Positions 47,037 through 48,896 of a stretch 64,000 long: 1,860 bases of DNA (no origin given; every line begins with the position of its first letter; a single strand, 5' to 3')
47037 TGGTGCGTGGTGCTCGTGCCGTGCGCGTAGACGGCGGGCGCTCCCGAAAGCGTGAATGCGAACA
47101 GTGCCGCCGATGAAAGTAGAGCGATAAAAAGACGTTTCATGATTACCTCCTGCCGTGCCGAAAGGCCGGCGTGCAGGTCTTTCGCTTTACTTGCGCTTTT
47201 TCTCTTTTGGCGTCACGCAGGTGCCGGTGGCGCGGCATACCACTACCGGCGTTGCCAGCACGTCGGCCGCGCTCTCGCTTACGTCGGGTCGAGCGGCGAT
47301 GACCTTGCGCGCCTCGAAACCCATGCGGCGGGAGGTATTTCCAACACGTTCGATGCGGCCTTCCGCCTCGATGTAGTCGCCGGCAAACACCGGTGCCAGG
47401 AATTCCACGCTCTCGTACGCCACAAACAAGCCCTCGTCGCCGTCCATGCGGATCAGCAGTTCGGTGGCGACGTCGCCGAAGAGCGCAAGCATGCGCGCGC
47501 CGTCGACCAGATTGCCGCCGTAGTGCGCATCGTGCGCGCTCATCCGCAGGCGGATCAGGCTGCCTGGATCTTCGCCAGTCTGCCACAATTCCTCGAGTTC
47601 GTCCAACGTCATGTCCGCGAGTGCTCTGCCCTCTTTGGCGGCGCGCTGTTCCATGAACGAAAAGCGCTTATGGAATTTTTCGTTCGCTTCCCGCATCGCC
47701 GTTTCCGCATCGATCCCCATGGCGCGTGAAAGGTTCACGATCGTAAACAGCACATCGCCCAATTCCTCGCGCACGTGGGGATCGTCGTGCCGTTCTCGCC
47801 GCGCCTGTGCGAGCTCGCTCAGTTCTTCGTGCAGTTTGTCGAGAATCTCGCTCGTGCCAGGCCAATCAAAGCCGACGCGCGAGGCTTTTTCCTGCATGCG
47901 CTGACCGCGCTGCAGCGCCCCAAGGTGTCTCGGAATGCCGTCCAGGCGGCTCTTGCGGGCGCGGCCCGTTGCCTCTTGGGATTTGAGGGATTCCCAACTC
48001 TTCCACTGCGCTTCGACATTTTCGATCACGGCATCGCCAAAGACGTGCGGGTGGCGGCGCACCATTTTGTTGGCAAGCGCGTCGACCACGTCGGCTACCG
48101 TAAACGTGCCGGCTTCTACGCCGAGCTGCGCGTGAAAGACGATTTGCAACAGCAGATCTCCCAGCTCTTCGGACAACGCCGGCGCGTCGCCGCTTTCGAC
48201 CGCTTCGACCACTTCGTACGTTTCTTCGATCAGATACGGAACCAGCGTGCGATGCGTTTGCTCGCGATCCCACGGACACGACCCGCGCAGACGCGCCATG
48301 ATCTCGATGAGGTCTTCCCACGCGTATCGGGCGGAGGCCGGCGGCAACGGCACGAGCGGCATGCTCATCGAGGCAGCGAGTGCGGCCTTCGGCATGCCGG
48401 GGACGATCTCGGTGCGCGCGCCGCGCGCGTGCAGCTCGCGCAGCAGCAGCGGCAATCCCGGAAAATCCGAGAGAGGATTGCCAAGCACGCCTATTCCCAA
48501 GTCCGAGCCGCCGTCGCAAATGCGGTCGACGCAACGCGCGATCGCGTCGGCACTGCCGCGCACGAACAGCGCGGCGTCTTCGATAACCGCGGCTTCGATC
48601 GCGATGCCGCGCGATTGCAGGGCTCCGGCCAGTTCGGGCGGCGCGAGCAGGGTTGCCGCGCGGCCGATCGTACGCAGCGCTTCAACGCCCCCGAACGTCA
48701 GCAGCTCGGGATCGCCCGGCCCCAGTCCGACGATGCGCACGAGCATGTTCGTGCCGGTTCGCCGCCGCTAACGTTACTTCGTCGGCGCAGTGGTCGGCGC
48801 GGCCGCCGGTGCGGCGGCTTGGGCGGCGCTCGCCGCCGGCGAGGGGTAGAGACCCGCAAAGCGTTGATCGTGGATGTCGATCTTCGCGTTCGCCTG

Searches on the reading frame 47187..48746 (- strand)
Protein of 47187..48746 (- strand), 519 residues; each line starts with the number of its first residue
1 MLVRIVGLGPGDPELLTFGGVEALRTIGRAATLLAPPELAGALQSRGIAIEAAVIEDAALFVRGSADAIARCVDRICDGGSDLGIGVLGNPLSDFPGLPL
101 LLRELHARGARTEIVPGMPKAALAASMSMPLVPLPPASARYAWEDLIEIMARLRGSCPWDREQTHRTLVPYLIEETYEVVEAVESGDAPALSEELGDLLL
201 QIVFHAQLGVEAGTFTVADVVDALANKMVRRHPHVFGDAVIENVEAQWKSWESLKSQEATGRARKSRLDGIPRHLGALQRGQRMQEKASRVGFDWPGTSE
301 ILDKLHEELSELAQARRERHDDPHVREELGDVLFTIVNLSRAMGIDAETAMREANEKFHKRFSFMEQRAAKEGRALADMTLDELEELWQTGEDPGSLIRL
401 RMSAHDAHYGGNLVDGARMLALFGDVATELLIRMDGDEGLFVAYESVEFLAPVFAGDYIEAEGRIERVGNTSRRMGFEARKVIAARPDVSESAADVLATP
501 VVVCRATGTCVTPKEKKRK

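Call 49: search_protein_families(library=pfam, max_evalue=0.001, proteins=[window:47187-48746:-])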
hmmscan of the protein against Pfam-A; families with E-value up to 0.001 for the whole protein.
window:47187-48746:- (519 aa): 5 families
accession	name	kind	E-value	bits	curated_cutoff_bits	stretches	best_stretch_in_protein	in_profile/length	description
PF03819.22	MazG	-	1.9e-41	140.6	22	2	163-236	1-74/74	MazG nucleotide pyrophosphohydrolase domain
PF01503.22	PRA-PH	-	4.1e-10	40.4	21.3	1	299-356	26-84/86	Phosphoribosyl-ATP pyrophosphohydrolase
PF00590.25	TP_methylase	-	1.4e-08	35.3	27.8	1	5-127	4-126/212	Tetrapyrrole (Corrin/Porphyrin) Methylases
PF03061.28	4HBT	-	7.4e-07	29.8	20.6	1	416-479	6-70/79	Thioesterase superfamily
PF12643.12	MazG-like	-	0.00057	20.5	27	0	307-357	21-65/85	MazG-like family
